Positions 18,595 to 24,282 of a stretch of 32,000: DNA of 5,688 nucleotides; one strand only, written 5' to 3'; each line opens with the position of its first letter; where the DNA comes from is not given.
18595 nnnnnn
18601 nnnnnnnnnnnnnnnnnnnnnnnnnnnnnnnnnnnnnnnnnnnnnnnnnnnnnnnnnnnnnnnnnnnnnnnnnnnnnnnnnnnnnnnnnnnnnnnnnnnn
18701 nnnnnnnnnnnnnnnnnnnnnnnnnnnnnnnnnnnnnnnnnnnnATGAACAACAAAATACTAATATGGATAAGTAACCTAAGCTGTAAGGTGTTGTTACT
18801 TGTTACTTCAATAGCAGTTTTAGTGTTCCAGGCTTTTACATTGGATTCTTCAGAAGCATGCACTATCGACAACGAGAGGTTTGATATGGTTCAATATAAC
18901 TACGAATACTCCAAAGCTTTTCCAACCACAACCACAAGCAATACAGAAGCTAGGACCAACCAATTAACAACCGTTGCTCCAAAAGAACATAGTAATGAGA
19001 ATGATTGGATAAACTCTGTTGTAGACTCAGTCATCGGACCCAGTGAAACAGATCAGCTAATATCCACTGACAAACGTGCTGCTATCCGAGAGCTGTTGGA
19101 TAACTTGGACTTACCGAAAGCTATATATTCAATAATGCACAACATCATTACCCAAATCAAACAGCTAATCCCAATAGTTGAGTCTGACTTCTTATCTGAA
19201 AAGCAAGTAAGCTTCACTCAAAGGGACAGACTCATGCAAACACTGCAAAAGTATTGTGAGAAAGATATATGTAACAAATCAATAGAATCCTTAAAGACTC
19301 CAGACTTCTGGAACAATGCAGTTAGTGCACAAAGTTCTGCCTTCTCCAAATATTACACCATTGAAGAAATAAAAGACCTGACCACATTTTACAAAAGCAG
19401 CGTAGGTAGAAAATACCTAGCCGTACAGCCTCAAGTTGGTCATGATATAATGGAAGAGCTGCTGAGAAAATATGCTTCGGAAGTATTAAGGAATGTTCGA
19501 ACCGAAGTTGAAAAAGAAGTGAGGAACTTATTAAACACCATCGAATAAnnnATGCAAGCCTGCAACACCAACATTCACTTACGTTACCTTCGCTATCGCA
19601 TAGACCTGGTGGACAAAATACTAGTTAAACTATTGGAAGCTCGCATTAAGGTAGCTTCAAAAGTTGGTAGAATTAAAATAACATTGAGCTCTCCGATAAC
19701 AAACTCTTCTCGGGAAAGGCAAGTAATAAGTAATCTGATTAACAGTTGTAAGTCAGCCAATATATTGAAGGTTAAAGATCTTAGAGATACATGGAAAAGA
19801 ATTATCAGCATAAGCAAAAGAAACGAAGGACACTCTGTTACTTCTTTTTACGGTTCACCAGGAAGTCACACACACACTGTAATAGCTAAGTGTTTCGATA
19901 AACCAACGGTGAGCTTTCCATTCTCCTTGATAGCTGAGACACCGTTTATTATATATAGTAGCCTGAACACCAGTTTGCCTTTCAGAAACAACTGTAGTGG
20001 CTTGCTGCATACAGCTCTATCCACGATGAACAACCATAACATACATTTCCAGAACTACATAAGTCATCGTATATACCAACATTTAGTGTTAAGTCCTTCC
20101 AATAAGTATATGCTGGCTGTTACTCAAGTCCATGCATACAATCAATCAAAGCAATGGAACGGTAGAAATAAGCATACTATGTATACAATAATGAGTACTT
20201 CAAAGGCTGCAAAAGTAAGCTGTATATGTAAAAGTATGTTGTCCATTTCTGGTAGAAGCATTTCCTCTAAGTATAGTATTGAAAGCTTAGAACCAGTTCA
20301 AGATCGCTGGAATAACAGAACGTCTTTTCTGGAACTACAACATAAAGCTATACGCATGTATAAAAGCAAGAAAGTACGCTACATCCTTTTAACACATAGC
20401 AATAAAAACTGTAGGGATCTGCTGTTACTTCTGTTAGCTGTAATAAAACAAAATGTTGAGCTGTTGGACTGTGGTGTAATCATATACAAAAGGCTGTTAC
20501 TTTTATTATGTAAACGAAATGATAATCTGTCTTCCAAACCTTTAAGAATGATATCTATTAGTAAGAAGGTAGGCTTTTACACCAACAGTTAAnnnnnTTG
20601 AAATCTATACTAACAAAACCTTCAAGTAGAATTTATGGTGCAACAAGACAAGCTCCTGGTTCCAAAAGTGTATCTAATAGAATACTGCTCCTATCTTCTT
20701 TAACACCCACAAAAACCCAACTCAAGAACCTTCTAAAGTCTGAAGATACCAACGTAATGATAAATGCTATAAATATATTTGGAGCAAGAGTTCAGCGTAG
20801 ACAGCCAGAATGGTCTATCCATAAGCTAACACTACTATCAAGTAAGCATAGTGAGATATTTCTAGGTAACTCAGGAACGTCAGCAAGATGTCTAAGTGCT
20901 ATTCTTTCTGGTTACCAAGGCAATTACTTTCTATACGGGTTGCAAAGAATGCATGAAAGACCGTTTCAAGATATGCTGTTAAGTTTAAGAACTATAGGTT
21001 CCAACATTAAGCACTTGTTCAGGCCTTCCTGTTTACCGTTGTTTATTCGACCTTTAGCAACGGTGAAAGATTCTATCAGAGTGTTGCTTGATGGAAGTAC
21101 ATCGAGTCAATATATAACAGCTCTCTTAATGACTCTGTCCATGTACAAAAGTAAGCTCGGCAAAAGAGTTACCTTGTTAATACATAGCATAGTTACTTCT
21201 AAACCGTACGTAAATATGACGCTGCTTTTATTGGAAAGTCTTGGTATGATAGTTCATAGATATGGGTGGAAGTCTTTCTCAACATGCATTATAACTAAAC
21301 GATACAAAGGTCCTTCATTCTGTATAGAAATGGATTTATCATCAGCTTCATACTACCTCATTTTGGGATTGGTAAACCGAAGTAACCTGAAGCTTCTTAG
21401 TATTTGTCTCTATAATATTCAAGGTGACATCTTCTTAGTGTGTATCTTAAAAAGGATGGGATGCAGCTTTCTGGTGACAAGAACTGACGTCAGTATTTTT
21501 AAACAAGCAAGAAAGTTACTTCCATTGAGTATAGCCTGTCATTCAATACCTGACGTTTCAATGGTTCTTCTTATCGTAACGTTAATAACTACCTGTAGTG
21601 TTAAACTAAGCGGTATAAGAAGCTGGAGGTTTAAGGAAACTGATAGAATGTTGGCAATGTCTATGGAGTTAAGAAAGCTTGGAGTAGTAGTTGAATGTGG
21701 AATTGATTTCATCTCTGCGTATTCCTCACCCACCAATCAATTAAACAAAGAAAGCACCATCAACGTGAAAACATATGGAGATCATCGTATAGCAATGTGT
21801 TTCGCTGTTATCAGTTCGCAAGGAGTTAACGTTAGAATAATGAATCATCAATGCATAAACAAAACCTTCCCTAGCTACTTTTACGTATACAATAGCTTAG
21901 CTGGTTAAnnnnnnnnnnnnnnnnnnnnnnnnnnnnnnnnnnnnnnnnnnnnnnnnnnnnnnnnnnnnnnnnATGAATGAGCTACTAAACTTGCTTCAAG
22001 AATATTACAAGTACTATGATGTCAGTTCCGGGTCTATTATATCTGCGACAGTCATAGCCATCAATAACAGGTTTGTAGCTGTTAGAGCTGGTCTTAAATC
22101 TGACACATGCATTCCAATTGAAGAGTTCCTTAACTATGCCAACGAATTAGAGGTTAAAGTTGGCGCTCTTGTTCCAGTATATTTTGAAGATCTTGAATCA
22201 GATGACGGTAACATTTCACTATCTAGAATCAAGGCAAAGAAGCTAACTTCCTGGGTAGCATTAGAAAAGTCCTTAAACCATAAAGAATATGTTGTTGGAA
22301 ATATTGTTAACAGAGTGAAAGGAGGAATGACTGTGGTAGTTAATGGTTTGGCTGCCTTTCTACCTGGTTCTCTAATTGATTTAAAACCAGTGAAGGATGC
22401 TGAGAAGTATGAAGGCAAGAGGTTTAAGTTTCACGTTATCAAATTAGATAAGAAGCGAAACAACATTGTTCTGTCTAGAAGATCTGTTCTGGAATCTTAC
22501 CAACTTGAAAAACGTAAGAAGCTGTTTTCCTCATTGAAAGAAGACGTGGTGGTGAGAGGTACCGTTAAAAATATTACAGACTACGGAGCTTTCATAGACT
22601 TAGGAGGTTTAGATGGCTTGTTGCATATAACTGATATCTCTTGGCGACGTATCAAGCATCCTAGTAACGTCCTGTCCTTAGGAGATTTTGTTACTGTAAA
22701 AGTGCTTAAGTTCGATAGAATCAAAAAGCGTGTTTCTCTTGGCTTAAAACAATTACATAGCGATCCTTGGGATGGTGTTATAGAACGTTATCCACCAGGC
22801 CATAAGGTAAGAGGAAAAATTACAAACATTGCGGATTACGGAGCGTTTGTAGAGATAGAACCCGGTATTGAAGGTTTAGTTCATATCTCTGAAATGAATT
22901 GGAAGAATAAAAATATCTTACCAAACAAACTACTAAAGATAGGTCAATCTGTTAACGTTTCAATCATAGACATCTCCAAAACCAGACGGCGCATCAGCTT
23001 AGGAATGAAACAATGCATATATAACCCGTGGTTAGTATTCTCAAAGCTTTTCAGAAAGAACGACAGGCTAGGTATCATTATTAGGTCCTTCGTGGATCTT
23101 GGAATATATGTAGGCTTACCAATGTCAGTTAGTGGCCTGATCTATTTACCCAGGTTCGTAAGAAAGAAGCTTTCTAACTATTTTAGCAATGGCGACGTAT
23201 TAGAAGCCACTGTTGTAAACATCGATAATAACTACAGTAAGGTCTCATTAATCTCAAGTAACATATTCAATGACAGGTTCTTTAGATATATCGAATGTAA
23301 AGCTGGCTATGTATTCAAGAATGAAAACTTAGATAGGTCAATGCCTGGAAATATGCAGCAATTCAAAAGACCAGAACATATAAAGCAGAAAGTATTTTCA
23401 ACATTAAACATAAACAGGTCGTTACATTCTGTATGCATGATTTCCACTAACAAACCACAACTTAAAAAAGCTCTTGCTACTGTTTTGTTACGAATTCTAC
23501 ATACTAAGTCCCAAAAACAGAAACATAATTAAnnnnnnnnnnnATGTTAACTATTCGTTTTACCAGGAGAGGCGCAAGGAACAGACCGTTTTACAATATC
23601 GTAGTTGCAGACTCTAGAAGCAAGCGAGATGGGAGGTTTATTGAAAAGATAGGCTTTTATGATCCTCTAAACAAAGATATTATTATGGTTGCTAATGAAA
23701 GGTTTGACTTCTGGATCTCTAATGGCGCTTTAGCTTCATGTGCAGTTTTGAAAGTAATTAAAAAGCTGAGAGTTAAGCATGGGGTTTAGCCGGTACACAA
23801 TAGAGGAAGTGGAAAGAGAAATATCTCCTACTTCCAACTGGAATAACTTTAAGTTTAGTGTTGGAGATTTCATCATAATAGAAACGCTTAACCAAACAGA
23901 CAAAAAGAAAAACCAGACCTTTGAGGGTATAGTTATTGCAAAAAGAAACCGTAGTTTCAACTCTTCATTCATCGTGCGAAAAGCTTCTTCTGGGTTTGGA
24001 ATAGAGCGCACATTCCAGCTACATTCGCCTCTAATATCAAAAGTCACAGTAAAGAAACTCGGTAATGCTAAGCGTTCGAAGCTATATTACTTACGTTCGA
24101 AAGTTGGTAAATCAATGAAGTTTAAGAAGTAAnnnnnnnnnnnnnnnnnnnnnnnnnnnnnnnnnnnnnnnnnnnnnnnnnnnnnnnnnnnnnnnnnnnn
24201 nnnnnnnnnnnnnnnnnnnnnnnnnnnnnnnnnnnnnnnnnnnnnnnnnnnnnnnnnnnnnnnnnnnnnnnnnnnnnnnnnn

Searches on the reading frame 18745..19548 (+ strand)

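Call 7: search_protein_families(library=ncbifam, proteins=[window:18745-19548:+])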
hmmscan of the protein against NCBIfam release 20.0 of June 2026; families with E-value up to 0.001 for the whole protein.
window:18745-19548:+ (267 aa): 0 families

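Call 73: search_protein_families(library=pfam, proteins=[window:18745-19548:+], max_evalue=1)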
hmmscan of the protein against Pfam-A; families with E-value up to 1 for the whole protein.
window:18745-19548:+ (267 aa): 2 families
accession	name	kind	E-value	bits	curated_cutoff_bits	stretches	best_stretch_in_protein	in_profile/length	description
PF09832.14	DUF2059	-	1.8e-09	37.9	23.6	1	199-247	10-57/60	Uncharacterized protein conserved in bacteria (DUF2059)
PF16779.11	DMP12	-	0.047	14.1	27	1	89-138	53-101/115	DNA-mimic protein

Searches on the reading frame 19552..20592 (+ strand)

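Call 7: search_protein_families(library=ncbifam, proteins=[window:19552-20592:+])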
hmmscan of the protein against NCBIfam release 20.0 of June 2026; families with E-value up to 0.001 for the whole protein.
window:19552-20592:+ (346 aa): 16 families
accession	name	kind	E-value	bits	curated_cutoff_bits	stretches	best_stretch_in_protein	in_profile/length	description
TIGR01805.1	CM_mono_grmpos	equivalog_domain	1.3e-11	44.5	71.2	1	12-90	3-79/81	chorismate mutase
TIGR01791.2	CM_archaeal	equivalog_domain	6.7e-11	42.1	66.95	1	10-91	1-81/83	chorismate mutase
NF008400.0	PRK11199.1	equivalog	3.1e-09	36.3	273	1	9-93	4-87/374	bifunctional chorismate mutase/prephenate dehydrogenase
NF008865.0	PRK11898.1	equivalog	1.3e-07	31.1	219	1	99-275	6-197/284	prephenate dehydratase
NF007910.0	PRK10622.1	equivalog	1.9e-07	30.3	577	1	9-70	6-67/386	bifunctional chorismate mutase/prephenate dehydratase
NF004925.0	PRK06285.1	equivalog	2.6e-07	30.6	77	1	9-72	8-71/99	chorismate mutase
NF006691.0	PRK09239.1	equivalog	3.7e-07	30.2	120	1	6-70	8-72/108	chorismate mutase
TIGR01807.1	CM_P2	equivalog_domain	5.9e-07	29.7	69.55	1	10-66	1-59/76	chorismate mutase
TIGR01799.1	CM_T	equivalog_domain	3.4e-06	27.1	95.9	1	10-69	1-60/83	chorismate mutase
TIGR01808.1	CM_M_hiGC-arch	equivalog_domain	4.4e-06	26.7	52.15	1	10-61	2-53/74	chorismate mutase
TIGR01797.1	CM_P_1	equivalog_domain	6.5e-06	26.2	73.7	1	11-79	2-69/83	chorismate mutase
TIGR01795.1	CM_mono_cladeE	equivalog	4.9e-05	23.8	107.55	1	9-71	4-66/94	chorismate mutase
NF009239.0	PRK12595.1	equivalog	0.00012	21.2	279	1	9-88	5-82/360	bifunctional 3-deoxy-7-phosphoheptulonate synthase/chorismate mutase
TIGR01801.1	CM_A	equivalog_domain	0.00039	20.6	106.35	1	6-68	2-64/102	chorismate mutase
NF005031.0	PRK06443.1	equivalog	0.00046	19.7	228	1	8-66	5-63/181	chorismate mutase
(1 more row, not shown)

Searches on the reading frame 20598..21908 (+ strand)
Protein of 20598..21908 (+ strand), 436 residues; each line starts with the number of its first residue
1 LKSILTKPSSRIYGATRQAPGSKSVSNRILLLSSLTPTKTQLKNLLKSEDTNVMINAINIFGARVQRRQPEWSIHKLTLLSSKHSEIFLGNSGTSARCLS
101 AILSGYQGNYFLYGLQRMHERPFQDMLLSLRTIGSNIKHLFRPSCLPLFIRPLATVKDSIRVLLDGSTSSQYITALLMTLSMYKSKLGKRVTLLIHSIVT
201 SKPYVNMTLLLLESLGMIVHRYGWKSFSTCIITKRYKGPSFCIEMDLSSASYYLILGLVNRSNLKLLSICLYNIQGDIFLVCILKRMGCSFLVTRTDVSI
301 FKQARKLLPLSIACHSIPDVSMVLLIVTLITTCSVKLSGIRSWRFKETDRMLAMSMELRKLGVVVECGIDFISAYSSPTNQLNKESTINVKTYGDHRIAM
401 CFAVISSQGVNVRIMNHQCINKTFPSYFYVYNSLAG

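Call 7: search_protein_families(library=ncbifam, proteins=[window:20598-21908:+])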
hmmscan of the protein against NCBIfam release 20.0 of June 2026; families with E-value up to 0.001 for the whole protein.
window:20598-21908:+ (436 aa): 5 families
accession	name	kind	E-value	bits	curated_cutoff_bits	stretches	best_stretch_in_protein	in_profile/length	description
NF008816.0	PRK11860.1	equivalog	1.4e-103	347.3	943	1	16-434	18-435/662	bifunctional 3-phosphoshikimate 1-carboxyvinyltransferase/cytidylate kinase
TIGR01356.1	aroA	equivalog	1e-95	321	287.25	1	18-434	4-412/415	3-phosphoshikimate 1-carboxyvinyltransferase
NF011381.1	PRK14806.1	equivalog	1.9e-31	109.1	902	1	5-430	305-722/733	bifunctional prephenate dehydrogenase/3-phosphoshikimate 1-carboxyvinyltransferase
TIGR01072.1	murA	equivalog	1.7e-05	23.8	392.7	1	19-318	18-301/416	UDP-N-acetylglucosamine 1-carboxyvinyltransferase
NF006873.0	PRK09369.1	subfamily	2.6e-05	23.1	297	1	18-316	17-299/419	UDP-N-acetylglucosamine 1-carboxyvinyltransferase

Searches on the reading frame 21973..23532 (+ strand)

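Call 7: search_protein_families(library=ncbifam, proteins=[window:21973-23532:+])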
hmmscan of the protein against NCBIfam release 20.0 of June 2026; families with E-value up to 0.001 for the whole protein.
window:21973-23532:+ (519 aa): 32 families (the best 25 are shown)
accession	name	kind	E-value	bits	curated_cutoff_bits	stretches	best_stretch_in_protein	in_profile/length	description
NF004954.0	PRK06299.1-4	equivalog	1.9e-174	581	727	1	4-443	5-448/560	30S ribosomal protein S1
NF004951.0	PRK06299.1-1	equivalog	7.2e-154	513.2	918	1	4-443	5-448/556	30S ribosomal protein S1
NF004952.0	PRK06299.1-2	equivalog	1.2e-147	492.7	524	1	7-430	36-462/580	30S ribosomal protein S1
NF004955.0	PRK06299.1-5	equivalog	1.3e-142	476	878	1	3-436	11-448/566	30S ribosomal protein S1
TIGR00717.1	rpsA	equivalog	1.9e-139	465.5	577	1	6-426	5-427/516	30S ribosomal protein S1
NF004953.0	PRK06299.1-3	equivalog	2.6e-132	442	720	1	14-434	40-461/580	30S ribosomal protein S1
NF005208.0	PRK06676.1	equivalog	1.9e-112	376.1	368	2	9-347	8-349/391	30S ribosomal protein S1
NF000907.0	PRK00087.1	equivalog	4e-110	369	624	2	7-312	290-600/671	bifunctional 4-hydroxy-3-methylbut-2-enyl diphosphate reductase/30S ribosomal protein S1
NF010379.0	PRK13806.1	equivalog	1.2e-95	321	648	1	15-429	30-449/491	30S ribosomal protein S1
NF005911.0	PRK07899.1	equivalog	2.4e-84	283.8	691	1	3-348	21-365/486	30S ribosomal protein S1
NF004956.0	PRK06299.1-6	equivalog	2.1e-75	254.4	711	1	6-431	19-443/554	30S ribosomal protein S1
NF005639.0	PRK07400.1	equivalog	4.7e-48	163.7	460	2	3-270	17-276/318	30S ribosomal protein S1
NF040579.1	S1_dom_CvfD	subfamily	2.2e-38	131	117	2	275-348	3-75/113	CvfD/Ygs/GSP13 family RNA-binding post-transcriptional regulator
NF005973.0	PRK08059.1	equivalog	8.6e-38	129.2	148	2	271-347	3-78/123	S1 domain-containing post-transcriptional regulator GSP13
NF008805.1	PRK11824.1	equivalog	4e-29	101.5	471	2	273-347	610-682/683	polyribonucleotide nucleotidyltransferase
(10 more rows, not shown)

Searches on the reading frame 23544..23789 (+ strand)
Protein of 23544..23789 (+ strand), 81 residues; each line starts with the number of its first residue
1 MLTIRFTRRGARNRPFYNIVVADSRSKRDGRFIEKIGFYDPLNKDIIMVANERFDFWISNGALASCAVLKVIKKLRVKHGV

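Call 7: search_protein_families(library=ncbifam, proteins=[window:23544-23789:+])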
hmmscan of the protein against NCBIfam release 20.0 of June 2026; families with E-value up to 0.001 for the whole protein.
window:23544-23789:+ (81 aa): 4 families
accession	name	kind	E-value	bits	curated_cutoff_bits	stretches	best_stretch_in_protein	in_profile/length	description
TIGR00002.1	S16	equivalog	1.1e-23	83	45.3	1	3-76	2-76/78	30S ribosomal protein S16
NF011093.0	PRK14520.1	equivalog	4.1e-19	69.1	165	1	3-73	4-75/156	30S ribosomal protein S16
NF011094.0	PRK14521.1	equivalog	8e-19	68.2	209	1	3-73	4-75/186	30S ribosomal protein S16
NF011095.0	PRK14522.1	equivalog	4e-13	49.8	192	1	2-69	3-70/119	30S ribosomal protein S16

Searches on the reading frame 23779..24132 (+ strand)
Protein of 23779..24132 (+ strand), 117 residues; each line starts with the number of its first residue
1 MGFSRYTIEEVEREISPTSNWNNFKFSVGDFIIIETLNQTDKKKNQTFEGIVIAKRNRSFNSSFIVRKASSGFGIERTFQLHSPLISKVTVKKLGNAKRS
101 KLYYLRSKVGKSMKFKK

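Call 7: search_protein_families(library=ncbifam, proteins=[window:23779-24132:+])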
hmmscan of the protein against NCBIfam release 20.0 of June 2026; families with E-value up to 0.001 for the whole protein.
window:23779-24132:+ (117 aa): 1 family
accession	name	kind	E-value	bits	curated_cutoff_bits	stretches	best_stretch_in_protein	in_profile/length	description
TIGR01024.1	rplS_bact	equivalog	5.9e-30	103.7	90.7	1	8-116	4-111/114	50S ribosomal protein L19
